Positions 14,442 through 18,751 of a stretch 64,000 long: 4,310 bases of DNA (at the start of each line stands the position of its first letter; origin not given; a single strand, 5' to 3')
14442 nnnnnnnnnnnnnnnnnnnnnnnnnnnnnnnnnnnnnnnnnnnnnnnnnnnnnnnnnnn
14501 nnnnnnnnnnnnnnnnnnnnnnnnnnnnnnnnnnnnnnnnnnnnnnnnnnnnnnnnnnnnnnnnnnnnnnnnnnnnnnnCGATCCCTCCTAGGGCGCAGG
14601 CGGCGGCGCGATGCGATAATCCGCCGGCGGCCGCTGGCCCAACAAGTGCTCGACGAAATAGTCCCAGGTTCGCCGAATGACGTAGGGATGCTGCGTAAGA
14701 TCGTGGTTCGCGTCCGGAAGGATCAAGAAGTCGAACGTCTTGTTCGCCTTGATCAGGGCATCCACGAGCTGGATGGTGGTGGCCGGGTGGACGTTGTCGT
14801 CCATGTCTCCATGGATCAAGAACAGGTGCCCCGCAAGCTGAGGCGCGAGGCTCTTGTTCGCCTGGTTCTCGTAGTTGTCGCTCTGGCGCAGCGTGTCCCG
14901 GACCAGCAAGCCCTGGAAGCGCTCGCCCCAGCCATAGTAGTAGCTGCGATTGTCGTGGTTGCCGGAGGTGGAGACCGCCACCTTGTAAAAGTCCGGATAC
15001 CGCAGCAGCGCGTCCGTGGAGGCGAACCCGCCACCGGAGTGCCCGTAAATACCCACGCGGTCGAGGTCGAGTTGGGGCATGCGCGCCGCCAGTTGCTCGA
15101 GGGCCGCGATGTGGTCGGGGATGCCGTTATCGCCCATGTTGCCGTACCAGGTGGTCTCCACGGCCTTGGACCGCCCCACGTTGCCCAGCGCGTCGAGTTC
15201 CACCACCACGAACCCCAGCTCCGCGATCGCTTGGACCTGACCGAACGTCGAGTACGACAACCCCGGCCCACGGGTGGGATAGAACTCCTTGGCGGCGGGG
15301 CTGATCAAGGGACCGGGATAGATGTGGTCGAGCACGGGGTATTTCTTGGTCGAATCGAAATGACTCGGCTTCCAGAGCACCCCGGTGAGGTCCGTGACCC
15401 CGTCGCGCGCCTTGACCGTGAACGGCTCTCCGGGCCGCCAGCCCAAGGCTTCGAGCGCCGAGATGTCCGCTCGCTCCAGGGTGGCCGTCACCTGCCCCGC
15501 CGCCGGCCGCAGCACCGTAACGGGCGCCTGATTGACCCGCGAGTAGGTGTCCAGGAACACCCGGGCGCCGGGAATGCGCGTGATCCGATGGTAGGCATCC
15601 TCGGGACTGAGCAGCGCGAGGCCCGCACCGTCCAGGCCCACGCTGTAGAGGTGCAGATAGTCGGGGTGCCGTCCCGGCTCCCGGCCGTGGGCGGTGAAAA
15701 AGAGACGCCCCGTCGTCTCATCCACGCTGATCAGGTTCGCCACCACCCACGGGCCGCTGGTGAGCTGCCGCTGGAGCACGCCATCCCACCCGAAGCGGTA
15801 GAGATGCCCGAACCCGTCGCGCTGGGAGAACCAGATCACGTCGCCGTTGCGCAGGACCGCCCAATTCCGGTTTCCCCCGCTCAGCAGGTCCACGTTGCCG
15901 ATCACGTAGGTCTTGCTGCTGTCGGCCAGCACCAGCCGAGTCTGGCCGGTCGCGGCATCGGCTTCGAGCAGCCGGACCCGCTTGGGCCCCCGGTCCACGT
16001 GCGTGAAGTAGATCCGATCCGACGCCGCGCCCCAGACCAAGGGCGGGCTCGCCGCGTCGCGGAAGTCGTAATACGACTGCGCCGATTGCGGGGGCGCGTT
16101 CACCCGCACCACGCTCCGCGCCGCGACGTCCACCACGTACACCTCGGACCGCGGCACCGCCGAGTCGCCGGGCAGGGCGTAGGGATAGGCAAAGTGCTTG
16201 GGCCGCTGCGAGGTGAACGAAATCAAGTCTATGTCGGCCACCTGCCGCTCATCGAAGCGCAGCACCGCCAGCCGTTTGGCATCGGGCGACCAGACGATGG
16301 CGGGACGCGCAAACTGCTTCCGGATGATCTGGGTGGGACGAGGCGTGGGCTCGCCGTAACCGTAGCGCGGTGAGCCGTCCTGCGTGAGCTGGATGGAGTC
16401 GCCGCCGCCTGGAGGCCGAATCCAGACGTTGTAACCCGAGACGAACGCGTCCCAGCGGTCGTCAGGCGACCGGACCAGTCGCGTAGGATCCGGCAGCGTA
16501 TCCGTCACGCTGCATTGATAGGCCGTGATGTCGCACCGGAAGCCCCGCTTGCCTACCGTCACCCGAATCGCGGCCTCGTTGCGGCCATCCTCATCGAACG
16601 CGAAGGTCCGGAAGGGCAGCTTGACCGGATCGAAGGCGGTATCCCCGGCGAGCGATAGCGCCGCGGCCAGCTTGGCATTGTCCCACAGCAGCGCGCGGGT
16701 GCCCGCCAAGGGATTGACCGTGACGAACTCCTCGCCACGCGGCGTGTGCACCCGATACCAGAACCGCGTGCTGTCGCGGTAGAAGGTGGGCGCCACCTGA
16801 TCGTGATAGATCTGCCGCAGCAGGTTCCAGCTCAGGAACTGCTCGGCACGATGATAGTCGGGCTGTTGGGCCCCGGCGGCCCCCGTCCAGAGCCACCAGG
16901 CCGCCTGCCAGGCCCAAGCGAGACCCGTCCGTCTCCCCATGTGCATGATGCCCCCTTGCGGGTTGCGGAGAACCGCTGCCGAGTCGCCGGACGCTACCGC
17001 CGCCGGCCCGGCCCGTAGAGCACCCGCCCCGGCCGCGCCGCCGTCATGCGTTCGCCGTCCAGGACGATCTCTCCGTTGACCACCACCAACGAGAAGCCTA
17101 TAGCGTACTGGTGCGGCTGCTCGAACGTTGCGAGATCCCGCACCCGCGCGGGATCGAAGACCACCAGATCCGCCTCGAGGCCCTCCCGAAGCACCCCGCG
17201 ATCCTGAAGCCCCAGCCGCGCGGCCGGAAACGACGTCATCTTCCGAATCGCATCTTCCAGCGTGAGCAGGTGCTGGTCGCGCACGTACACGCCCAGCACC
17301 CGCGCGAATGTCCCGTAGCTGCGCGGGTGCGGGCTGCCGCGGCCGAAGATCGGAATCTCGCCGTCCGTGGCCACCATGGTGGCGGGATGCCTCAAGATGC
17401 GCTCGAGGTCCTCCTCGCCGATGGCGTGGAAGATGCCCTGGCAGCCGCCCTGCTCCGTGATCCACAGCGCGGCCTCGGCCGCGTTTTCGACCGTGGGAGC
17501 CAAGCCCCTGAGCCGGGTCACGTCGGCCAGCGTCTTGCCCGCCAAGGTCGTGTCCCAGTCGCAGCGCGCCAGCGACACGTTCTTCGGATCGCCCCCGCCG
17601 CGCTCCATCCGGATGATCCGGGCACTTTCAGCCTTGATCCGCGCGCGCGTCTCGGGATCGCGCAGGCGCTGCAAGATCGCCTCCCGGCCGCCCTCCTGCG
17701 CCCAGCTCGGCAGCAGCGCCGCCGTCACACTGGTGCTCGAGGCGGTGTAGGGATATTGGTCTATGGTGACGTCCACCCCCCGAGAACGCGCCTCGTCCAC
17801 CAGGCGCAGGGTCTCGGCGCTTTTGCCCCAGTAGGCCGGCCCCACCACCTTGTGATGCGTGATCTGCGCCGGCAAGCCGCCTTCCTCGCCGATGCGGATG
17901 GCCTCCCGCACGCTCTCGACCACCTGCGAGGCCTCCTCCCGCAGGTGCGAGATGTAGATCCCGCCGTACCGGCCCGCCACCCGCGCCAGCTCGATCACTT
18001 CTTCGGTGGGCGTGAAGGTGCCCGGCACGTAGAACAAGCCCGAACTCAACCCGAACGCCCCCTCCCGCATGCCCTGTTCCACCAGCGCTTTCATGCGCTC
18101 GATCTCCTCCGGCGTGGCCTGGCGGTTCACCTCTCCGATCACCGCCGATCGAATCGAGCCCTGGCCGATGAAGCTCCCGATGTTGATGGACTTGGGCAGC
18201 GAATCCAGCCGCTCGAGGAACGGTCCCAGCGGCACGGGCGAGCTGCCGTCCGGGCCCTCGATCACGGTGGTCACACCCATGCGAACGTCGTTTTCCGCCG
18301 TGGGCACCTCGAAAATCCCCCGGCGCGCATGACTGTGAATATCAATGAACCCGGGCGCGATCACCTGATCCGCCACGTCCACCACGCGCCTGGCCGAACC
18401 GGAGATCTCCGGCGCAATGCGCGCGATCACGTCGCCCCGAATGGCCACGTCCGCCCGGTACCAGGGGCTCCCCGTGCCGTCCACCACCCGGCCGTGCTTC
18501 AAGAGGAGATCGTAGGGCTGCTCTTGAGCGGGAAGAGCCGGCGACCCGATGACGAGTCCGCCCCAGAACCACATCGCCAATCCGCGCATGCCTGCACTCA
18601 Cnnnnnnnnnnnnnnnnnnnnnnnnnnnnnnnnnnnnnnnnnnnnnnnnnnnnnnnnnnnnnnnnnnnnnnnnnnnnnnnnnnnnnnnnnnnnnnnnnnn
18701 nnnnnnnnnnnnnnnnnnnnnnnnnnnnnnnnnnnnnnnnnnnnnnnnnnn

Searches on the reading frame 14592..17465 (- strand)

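Call 66: search_protein_families(library=pfam, proteins=[window:14592-17465:-], max_evalue=0.00001)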
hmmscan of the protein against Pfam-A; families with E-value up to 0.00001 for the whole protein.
window:14592-17465:- (958 aa): 3 families
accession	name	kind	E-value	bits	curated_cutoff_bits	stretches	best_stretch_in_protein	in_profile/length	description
PF00930.27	DPPIV_N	-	1.4e-46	159.3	22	1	331-646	49-352/354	Dipeptidyl peptidase IV (DPP IV) N-terminal region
PF00326.27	Peptidase_S9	-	9.7e-38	130.2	22.6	1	742-941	5-210/213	Prolyl oligopeptidase family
PF12146.15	Hydrolase_4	-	1.6e-07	31.3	27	0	744-842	24-116/239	Serine aminopeptidase, S33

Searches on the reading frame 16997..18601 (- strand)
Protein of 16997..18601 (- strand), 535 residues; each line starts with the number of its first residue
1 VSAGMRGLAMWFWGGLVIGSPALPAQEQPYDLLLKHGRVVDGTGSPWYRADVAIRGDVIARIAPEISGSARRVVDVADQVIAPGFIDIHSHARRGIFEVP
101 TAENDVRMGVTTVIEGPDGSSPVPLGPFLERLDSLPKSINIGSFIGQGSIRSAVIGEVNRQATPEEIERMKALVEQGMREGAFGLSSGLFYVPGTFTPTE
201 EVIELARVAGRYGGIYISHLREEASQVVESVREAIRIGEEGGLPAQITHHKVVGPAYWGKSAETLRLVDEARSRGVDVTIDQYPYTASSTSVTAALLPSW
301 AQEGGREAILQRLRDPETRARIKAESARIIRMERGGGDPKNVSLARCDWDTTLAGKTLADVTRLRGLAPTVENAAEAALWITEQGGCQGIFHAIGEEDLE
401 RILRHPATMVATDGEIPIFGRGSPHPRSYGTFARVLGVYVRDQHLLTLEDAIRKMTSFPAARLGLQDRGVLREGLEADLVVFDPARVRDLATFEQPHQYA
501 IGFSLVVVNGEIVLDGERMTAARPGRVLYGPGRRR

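Call 66: search_protein_families(library=pfam, proteins=[window:16997-18601:-], max_evalue=0.00001)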
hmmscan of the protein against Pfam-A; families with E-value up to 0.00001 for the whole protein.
window:16997-18601:- (535 aa): 2 families
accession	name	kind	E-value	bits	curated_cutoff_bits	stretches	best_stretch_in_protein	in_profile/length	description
PF07969.17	Amidohydro_3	-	8.7e-26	91.8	29.7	1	72-513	1-471/472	Amidohydrolase family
PF01979.26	Amidohydro_1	-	1e-11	45.2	25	1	439-496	275-324/345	Amidohydrolase family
